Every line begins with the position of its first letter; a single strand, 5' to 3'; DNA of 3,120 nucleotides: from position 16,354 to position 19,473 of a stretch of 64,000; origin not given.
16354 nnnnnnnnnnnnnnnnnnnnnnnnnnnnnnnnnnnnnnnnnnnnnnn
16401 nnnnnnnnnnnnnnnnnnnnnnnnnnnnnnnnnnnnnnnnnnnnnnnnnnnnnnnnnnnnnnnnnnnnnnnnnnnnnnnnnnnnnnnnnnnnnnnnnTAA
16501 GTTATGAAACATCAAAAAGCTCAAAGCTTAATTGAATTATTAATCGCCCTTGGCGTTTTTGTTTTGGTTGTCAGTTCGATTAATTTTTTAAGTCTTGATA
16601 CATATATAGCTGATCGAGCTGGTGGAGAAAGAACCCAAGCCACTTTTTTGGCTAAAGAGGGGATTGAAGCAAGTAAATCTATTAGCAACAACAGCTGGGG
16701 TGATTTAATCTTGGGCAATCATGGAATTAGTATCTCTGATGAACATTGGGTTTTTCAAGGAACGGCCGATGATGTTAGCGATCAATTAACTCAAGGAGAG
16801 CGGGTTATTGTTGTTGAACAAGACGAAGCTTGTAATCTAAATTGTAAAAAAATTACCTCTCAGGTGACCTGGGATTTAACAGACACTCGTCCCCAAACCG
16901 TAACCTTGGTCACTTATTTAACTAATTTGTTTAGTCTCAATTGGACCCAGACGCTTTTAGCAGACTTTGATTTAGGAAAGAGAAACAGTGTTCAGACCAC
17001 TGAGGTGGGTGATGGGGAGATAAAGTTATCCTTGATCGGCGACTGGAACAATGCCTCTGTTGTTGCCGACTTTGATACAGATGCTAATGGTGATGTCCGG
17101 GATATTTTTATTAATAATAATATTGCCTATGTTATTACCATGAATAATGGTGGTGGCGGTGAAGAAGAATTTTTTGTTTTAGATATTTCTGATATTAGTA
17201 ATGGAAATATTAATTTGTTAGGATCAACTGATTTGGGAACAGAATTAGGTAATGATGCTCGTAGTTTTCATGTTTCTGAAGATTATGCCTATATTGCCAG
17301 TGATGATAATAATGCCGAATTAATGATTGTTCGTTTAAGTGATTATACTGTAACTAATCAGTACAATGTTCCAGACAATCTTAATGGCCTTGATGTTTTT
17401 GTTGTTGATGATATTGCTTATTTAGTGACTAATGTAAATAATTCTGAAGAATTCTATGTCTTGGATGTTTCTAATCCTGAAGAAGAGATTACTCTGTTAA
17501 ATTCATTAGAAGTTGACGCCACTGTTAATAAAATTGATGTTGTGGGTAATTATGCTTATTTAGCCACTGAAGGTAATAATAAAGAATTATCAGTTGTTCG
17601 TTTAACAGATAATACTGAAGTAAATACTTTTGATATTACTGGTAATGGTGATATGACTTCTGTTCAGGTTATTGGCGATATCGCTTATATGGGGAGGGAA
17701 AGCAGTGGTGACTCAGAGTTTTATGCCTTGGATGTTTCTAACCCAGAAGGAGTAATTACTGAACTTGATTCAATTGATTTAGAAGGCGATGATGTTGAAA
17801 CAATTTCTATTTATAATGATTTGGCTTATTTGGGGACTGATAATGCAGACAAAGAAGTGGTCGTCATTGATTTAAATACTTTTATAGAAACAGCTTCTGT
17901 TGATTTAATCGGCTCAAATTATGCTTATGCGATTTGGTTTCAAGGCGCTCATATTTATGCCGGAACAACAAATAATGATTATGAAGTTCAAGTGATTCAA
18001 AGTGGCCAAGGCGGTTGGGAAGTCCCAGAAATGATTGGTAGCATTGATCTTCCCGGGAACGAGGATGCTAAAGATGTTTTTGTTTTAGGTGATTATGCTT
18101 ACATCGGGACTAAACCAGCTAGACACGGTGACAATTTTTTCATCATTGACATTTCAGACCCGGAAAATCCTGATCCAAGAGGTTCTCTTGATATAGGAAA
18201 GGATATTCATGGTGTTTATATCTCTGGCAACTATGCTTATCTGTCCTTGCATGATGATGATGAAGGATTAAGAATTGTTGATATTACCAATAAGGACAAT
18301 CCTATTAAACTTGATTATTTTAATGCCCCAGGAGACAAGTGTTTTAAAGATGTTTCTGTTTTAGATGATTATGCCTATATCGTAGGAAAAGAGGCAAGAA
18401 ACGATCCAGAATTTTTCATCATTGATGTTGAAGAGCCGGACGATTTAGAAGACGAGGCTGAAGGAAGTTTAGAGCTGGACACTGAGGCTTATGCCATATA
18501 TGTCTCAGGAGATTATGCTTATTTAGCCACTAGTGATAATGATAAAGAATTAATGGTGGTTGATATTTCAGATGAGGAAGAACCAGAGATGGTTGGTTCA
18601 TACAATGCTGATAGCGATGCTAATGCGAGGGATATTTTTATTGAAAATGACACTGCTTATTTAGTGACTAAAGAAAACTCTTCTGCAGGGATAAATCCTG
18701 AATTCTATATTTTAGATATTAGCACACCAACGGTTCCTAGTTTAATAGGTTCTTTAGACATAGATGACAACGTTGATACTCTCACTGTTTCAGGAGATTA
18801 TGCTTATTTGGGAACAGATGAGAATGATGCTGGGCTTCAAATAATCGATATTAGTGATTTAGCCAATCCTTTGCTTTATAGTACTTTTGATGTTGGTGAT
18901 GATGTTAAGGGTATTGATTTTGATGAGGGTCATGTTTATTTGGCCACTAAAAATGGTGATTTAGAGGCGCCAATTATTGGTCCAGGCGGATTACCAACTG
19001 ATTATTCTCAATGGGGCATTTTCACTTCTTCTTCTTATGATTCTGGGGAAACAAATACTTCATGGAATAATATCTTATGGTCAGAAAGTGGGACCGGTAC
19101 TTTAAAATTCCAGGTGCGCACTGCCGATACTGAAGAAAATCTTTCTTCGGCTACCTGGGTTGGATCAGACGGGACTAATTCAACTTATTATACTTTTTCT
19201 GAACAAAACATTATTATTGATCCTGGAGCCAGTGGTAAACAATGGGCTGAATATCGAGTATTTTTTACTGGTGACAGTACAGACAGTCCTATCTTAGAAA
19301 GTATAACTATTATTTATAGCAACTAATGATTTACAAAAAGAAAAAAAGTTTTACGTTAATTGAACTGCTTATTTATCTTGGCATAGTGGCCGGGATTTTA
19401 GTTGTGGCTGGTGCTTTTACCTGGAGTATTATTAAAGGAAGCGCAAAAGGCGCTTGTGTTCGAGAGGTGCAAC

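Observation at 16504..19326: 940-aa prepilin-type protein built of about 14 LVIVD beta-propeller repeats: candidate pilus-displayed adhesin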

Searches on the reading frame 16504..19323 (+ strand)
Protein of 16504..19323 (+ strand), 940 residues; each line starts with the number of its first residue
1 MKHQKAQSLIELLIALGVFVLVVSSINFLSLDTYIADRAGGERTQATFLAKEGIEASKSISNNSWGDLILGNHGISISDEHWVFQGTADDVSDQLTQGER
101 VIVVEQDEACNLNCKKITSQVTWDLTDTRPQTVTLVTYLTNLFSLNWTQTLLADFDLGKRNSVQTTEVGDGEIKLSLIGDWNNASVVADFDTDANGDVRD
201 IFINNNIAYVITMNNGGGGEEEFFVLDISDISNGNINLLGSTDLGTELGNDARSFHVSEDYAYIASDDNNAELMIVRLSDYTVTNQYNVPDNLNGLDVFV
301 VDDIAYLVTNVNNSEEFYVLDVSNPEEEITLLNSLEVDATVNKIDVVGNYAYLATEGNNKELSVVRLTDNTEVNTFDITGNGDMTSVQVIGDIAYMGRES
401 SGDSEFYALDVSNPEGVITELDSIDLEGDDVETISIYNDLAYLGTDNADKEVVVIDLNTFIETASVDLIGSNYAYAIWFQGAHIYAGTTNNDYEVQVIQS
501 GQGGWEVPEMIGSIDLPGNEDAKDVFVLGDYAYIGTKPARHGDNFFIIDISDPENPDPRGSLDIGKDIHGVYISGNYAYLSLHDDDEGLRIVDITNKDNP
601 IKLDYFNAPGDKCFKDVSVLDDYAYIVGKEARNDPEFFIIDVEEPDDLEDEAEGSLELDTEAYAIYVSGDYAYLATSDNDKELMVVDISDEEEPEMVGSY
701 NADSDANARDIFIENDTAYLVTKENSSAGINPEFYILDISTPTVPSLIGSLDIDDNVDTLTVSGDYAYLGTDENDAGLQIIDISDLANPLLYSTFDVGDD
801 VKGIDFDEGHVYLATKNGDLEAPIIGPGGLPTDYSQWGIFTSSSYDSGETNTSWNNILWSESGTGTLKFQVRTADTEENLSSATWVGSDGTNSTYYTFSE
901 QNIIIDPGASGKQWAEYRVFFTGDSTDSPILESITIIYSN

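Call 4: search_protein_families(library=pfam, proteins=[window:16504-19323:+], max_evalue=1)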
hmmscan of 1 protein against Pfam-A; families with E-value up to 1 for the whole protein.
window:16504-19323:+ (940 aa): 7 families
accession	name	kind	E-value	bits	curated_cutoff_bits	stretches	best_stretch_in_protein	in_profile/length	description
PF08309.17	LVIVD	-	1.5e-39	133.5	20.2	7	662-701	4-41/42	LVIVD repeat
PF09826.15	Beta_propel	-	5.4e-11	42.5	22.4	3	668-773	20-131/495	Beta propeller domain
PF21544.3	PorZ_N_b_propeller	-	1.1e-06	29.5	27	0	334-356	74-96/154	TSS9, PorZ, N-terminal beta-propeller domain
PF07963.17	N_methyl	-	0.0011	18.9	21.2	1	1-24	1-24/27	Prokaryotic N-terminal methylation motif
PF07635.16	PSCyt1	-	0.11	13.6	22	1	649-696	7-55/59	Planctomycete cytochrome C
PF00308.24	Bac_DnaA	-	0.21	12.2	23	1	239-319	45-121/162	Bacterial DnaA ATPAse domain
PF14285.11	DUF4367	-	0.72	10.8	22.1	1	663-727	16-80/110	Domain of unknown function (DUF4367)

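Call 7: find_homologous_proteins(query=window:16504-19323:+)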
Query window:16504-19323:+ (940 aa): 1087 proteins with E <= 0.001 among 8000 candidates; the best 120 are listed.
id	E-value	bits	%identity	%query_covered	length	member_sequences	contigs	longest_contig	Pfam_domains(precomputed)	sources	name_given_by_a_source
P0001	0.0e+0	1913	91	100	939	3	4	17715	PF08309.18,PF21544.4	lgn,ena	-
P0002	0.0e+0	1413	68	100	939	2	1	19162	PF08309.18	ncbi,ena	-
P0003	0.0e+0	1385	67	100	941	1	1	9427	PF08309.18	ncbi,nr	ncbi:hypothetical protein KKG58_03025 [Patescibacteria group bacterium]|nr:hypothetical protein [Pat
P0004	0.0e+0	1031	45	87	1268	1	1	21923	PF25174.2,PF24807.2,PF08309.18,PF21544.4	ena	-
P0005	6.6e-223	761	36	81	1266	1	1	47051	PF08309.18,PF21544.4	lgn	-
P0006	3.2e-209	716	35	84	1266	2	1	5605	PF08309.18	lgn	-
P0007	5.4e-177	609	36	100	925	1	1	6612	PF08309.18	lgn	-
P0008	1.3e-169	585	37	95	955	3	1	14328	PF24814.2,PF09826.16,PF08309.18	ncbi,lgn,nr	ncbi:beta-propeller domain-containing protein [Patescibacteria group bacterium]|nr:beta-propeller do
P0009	1.3e-161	558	35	99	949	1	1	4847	PF24814.2,PF09826.16,PF08309.18,PF23414.2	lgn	-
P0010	3.2e-157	544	34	99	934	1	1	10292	PF08309.18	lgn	-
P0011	1.6e-145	505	35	89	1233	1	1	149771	PF08309.18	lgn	-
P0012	1.9e-145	505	32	100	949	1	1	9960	PF08309.18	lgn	-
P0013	2.7e-140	488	32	100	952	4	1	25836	PF09826.16,PF08309.18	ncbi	-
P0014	1.6e-138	482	33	99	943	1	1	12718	PF08309.18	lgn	-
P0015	2.0e-138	482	41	53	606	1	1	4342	PF08309.18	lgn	-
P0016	1.7e-137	479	31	100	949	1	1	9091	PF08309.18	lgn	-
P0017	5.7e-136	474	32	93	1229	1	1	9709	PF08309.18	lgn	-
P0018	3.5e-135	471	32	99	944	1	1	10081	PF08309.18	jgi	jgi:prepilin-type N-terminal cleavage/methylation domain-containing protein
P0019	2.0e-134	468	31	99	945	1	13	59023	PF08309.18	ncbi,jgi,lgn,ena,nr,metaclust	ncbi:MAG: hypothetical protein UU08_C0006G0019 [Candidatus Uhrbacteria bacterium GW2011_GWE2_40_58]|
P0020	7.3e-134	467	32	100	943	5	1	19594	PF08309.18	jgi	-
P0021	1.3e-133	466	33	99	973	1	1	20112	PF22494.4,PF09826.16,PF08309.18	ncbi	-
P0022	3.5e-133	464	32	93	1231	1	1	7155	PF08309.18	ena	-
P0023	3.7e-132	461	32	100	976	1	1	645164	PF09826.16,PF08309.18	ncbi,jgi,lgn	ncbi:MAG: hypothetical protein WC663_01340 [Patescibacteria group bacterium]|jgi:hypothetical protei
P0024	1.6e-130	455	31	100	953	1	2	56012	PF24814.2,PF09826.16,PF08309.18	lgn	-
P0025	1.2e-129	453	30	100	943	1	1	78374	PF08309.18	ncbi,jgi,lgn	jgi:hypothetical protein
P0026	4.7e-129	451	33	98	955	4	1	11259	PF08309.18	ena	-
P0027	2.4e-127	445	31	100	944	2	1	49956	PF08309.18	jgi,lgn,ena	-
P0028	3.4e-127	445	31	100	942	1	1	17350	PF08309.18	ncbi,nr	ncbi:prepilin-type N-terminal cleavage/methylation domain-containing protein [Candidatus Uhrbacteria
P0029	2.2e-126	442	41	53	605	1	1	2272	PF07963.18,PF08309.18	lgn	-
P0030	3.4e-126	441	32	96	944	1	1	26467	PF08309.18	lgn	-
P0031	7.9e-126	440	31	100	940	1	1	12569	PF07963.18,PF08309.18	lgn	-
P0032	8.1e-126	440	32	100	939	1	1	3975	PF08309.18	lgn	-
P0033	2.1e-125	439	38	55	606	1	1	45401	PF08309.18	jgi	jgi:Tfp pilus assembly protein PilV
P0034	1.3e-124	436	31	99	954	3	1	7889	PF09826.16,PF08309.18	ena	-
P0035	3.9e-124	434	32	99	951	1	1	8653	PF22494.4,PF09826.16,PF08309.18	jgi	jgi:hypothetical protein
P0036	9.7e-124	433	33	100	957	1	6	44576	PF09826.16,PF08309.18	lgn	-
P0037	6.8e-122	427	32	100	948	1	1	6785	PF08309.18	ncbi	-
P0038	4.8e-119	418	29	99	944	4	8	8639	PF08309.18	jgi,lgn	jgi:type II secretory pathway pseudopilin PulG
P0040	1.1e-117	413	37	53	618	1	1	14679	PF08309.18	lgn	-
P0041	1.3e-116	409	30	100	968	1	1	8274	PF08309.18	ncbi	-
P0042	2.2e-114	402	30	100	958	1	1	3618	PF09826.16,PF08309.18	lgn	-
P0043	3.2e-110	388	29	93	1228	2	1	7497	PF08309.18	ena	-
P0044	1.0e-106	377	29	100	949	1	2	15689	PF07963.18,PF08309.18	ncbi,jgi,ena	-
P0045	1.3e-105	373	30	100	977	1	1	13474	PF09826.16,PF08309.18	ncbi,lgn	-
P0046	3.1e-104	369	30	100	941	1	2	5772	PF09826.16,PF08309.18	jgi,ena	-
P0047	5.3e-104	368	29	66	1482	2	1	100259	PF22073.3,PF15780.12,PF07610.18,PF18962.8,PF16819.12,PF22067.3,PF09826.16,PF08309.18,PF12371.15,PF21544.4,PF22544.3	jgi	-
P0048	4.1e-103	365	41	46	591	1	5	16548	PF09826.16,PF08309.18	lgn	-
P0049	1.3e-102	363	28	99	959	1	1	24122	PF08309.18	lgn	-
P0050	1.6e-101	360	28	100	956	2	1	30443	PF09826.16,PF08309.18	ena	-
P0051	6.5e-101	358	36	54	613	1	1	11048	PF08309.18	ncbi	-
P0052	6.3e-100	354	35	54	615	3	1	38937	PF08309.18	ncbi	ncbi:MAG: hypothetical protein WCT53_00255 [Candidatus Gracilibacteria bacterium]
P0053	1.1e-99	353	29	99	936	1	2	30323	PF08309.18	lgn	-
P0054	1.9e-98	349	31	100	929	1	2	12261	PF07963.18,PF08309.18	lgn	-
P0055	3.3e-96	342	29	46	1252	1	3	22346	PF22073.3,PF22494.4,PF15780.12,PF07610.18,PF05694.18,PF09826.16,PF08309.18,PF12371.15,PF21544.4,PF22544.3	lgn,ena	-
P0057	1.1e-92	330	30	43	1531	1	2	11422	PF22073.3,PF15780.12,PF07610.18,PF18962.8,PF09826.16,PF08309.18,PF12371.15,PF22544.3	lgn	-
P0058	2.1e-91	326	28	100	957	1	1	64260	PF08309.18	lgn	-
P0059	5.1e-90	321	27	66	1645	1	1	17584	PF07714.24,PF00069.32,PF09826.16,PF08309.18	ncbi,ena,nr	ncbi:MAG: Serine/threonine-protein kinase PknH [Chlamydiae bacterium]|nr:Serine/threonine-protein ki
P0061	1.2e-83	300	27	68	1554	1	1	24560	PF22494.4,PF06452.17,PF16819.12,PF09826.16,PF08309.18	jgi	-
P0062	5.8e-83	298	39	34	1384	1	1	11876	PF07963.18,PF09826.16,PF08309.18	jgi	-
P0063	1.5e-81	293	30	61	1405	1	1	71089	PF22352.3,PF09826.16,PF08309.18,PF19077.7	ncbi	-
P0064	3.2e-79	286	31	54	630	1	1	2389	PF09826.16,PF08309.18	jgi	jgi:hypothetical protein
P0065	1.8e-77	280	32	33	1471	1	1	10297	PF22073.3,PF15780.12,PF07610.18,PF17957.8,PF02884.23,PF09826.16,PF08309.18,PF12371.15,PF21544.4,PF22544.3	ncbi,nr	ncbi:MAG: choice-of-anchor D domain-containing protein, partial [Candidatus Hatepunaea meridiana]|nr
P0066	3.7e-77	279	35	48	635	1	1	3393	PF09826.16,PF08309.18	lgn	-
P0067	2.2e-76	276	28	32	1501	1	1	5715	PF22494.4,PF07679.23,PF13895.13,PF05694.18,PF13927.13,PF09826.16,PF08309.18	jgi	jgi:hypothetical protein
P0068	2.0e-75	273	26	85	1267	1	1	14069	PF08309.18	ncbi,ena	-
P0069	3.5e-75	272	26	64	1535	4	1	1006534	PF05694.18,PF09826.16,PF08309.18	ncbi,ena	-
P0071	8.5e-74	268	26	88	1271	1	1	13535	PF08309.18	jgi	-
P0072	2.8e-73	266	32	45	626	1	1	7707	PF08309.18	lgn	-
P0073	5.1e-72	262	29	66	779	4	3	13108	PF09826.16,PF08309.18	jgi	jgi:hypothetical protein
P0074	5.3e-72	262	27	65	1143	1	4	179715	PF22073.3,PF15780.12,PF07610.18,PF18962.8,PF09826.16,PF08309.18,PF12371.15,PF22544.3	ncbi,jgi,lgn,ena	-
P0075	1.0e-70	258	26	100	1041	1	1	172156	PF08309.18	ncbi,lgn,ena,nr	ncbi:MAG: hypothetical protein G01um101438_369 [Parcubacteria group bacterium Gr01-1014_38]|nr:MAG: 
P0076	1.6e-70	257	35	53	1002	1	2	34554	PF08309.18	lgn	-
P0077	3.2e-70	256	31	45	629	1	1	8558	PF09826.16,PF08309.18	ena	-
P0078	8.9e-69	251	29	61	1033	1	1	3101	PF17963.8,PF17892.8,PF17992.8,PF17803.8,PF24312.2,PF08309.18,PF16184.12,PF04213.19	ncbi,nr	ncbi:MAG: tandem-95 repeat protein, partial [Methanosarcinales archaeon]|nr:tandem-95 repeat protein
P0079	2.9e-68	249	28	61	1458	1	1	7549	PF00404.25,PF16819.12,PF09826.16,PF08309.18,PF21544.4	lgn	-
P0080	2.4e-67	246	26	68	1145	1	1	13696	PF18204.7,PF08309.18,PF00041.28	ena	-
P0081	6.8e-67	245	30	67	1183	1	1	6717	PF22352.3,PF09826.16,PF08309.18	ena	-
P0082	1.4e-65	241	26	100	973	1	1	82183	PF08309.18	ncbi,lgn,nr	ncbi:hypothetical protein JW887_00320 [Candidatus Dojkabacteria bacterium]|nr:hypothetical protein [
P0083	2.7e-63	233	25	100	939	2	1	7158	PF09826.16,PF08309.18,PF21544.4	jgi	-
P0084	3.6e-63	233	24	74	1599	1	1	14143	PF10282.16,PF00801.27,PF08309.18,PF18911.7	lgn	-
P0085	1.8e-61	227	25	63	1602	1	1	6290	PF22494.4,PF09826.16,PF08309.18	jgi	jgi:hypothetical protein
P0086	3.9e-61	226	31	48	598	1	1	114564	PF09826.16,PF08309.18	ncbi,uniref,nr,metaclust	ncbi:MAG: hypothetical protein UU23_C0001G0103 [Candidatus Curtissbacteria bacterium GW2011_GWA1_40_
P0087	1.8e-60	224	31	46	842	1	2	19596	PF09826.16,PF08309.18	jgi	jgi:type II secretory pathway pseudopilin PulG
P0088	2.0e-60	224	31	47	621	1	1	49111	PF09826.16,PF08309.18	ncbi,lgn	-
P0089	3.0e-60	223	31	48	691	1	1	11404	PF09826.16,PF08309.18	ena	-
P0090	3.3e-60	223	28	69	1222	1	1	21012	PF16819.12,PF09826.16,PF08309.18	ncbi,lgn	-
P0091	4.4e-60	222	26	70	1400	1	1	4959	PF22494.4,PF24848.3,PF16819.12,PF09826.16,PF08309.18,PF21544.4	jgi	jgi:hypothetical protein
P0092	6.0e-60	222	32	45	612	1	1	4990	PF09826.16,PF08309.18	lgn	-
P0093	5.2e-59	219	25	66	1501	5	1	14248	PF24517.3,PF09826.16,PF06848.18,PF08309.18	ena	-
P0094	6.3e-59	219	23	88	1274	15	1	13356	PF08309.18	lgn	-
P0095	6.6e-59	219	27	56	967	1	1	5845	PF22494.4,PF23366.2,PF16819.12,PF09826.16,PF08309.18,PF21544.4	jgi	jgi:hypothetical protein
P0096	1.6e-58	217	25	59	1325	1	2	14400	PF13360.14,PF09826.16,PF08309.18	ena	-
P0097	2.5e-58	217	32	47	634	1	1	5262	PF09826.16,PF08309.18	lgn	-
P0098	2.9e-58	216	32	33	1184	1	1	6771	PF02369.23,PF09826.16,PF08309.18,PF09134.17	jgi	-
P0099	4.9e-58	216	29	36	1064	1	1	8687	PF05694.18,PF09826.16,PF08309.18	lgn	-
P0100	6.1e-58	215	25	58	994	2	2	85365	PF13360.14,PF09826.16,PF08309.18,PF21544.4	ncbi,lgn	-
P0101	1.3e-57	214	30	49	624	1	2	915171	PF08309.18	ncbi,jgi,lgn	-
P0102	1.5e-57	214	26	70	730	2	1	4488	PF05694.18,PF18962.8,PF09826.16,PF08309.18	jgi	-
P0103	2.3e-57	213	28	34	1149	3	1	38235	PF09826.16,PF08309.18,PF19077.7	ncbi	ncbi:MAG: LVIVD repeat-containing protein, partial [Candidatus Heimdallarchaeota archaeon]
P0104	1.0e-55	208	29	33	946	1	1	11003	PF16819.12,PF09826.16,PF08309.18,PF21544.4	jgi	jgi:hypothetical protein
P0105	5.4e-55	206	27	66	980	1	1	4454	PF05694.18,PF09826.16,PF08309.18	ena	-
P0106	5.8e-55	205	33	48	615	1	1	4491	PF08309.18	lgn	-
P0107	1.0e-54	205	30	55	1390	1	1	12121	PF07495.20,PF22352.3,PF00801.27,PF24517.3,PF00688.25,PF09826.16,PF06848.18,PF08309.18,PF18911.7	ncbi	-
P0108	9.2e-54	202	33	34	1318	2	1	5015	PF00028.24,PF09826.16,PF08309.18,PF14252.12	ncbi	ncbi:MAG: DUF4347 domain-containing protein, partial [Microcystis viridis Mv_BB_P_19951000_S69]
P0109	1.4e-53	201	26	66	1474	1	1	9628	PF08309.18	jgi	-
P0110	1.5e-53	201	31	48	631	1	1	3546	PF22494.4,PF09826.16,PF08309.18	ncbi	-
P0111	3.6e-53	200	33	33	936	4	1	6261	PF01833.31,PF00963.25,PF13860.13,PF09826.16,PF08309.18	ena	-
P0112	7.5e-53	198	26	63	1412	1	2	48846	PF05694.18,PF09826.16,PF08309.18,PF21544.4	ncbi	-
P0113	1.0e-52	198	32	47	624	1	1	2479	PF08309.18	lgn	-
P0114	1.1e-52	198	25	61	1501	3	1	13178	PF24848.3,PF08309.18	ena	-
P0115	1.7e-52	197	26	64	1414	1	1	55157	PF22494.4,PF05694.18,PF09826.16,PF08309.18,PF21544.4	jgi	jgi:hypothetical protein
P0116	3.9e-52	196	26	69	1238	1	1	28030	PF22073.3,PF15780.12,PF07610.18,PF24798.3,PF21959.3,PF18962.8,PF24507.2,PF09826.16,PF08309.18,PF12371.15,PF22544.3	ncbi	-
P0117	7.4e-52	195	26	52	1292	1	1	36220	PF13360.14,PF16819.12,PF09826.16,PF08309.18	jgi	jgi:hypothetical protein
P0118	8.0e-52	195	23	60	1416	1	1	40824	PF16819.12,PF08309.18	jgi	jgi:hypothetical protein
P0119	1.0e-51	195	26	62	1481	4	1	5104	PF00963.25,PF13860.13,PF09826.16,PF08309.18,PF00041.28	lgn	-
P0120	1.2e-51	195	25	56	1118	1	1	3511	PF09826.16,PF08309.18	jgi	jgi:hypothetical protein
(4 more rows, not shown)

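Call 17: find_encoding_contigs(protein=P0019, flank=10000, max_places=2)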
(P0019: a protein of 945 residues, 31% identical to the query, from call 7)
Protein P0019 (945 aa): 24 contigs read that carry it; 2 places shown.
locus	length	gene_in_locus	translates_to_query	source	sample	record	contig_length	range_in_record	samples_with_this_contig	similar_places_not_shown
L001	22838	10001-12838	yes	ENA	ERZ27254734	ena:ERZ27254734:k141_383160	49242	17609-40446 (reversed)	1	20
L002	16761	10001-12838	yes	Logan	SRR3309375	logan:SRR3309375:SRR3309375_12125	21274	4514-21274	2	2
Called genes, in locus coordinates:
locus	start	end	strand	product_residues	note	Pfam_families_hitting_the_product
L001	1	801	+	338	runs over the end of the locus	PF13379:NMT1_2 (weak), PF09084:NMT1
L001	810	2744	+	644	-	PF02743:dCache_1, PF00672:HAMP, PF00512:HisKA, PF02518:HATPase_c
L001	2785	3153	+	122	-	PF00072:Response_reg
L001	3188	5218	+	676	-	PF13188:PAS_8 (faint), PF00989:PAS, PF08448:PAS_4, PF13426:PAS_9, PF00512:HisKA, PF02518:HATPase_c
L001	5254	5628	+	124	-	PF00072:Response_reg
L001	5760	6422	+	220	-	PF05157:MshEN, PF00437:T2SSE (weak)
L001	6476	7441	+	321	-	PF00437:T2SSE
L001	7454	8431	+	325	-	PF00437:T2SSE, PF25199:nSTAND_NTPase5 (faint)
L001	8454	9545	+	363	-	PF00482:T2SSF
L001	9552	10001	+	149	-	PF07963:N_methyl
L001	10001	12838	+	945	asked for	PF08309:LVIVD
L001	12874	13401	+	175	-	PF07963:N_methyl (weak)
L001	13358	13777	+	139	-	-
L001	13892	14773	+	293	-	PF11104:PilM_2 (weak)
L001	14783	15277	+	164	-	PF07963:N_methyl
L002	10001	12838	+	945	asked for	PF08309:LVIVD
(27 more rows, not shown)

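Call 18: find_encoding_contigs(protein=P0023, flank=10000, max_places=2)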
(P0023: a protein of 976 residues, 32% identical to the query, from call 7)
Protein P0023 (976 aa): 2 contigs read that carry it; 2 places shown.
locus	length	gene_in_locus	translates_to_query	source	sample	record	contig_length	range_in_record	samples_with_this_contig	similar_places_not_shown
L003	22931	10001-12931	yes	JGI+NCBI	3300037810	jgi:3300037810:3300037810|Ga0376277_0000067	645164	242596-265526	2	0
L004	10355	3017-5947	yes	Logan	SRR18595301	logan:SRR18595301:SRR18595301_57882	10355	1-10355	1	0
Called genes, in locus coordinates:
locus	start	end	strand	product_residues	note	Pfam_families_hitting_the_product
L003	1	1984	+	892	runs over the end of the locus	PF13426:PAS_9, PF00989:PAS, PF13188:PAS_8 (weak), PF13426:PAS_9, PF01590:GAF, PF13185:GAF_2, PF01590:GAF, PF13185:GAF_2, +1 more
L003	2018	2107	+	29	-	-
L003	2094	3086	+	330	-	PF13379:NMT1_2, PF09084:NMT1, PF12974:Phosphonate-bd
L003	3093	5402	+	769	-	PF00672:HAMP, PF00989:PAS, PF08448:PAS_4, PF12860:PAS_7 (weak), PF13188:PAS_8 (weak), PF13426:PAS_9, PF00512:HisKA, PF02518:HATPase_c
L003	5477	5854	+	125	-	PF00072:Response_reg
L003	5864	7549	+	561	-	PF05157:MshEN, PF00437:T2SSE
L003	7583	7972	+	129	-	PF00072:Response_reg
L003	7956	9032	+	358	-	PF00482:T2SSF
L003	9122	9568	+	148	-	-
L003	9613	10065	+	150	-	PF13366:PDDEXK_3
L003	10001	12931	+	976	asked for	PF09826:Beta_propel (faint), PF08309:LVIVD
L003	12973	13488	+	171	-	PF07963:N_methyl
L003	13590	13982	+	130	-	-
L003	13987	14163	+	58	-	-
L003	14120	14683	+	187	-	PF08843:AbiEii (weak)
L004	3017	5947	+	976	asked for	PF09826:Beta_propel (faint), PF08309:LVIVD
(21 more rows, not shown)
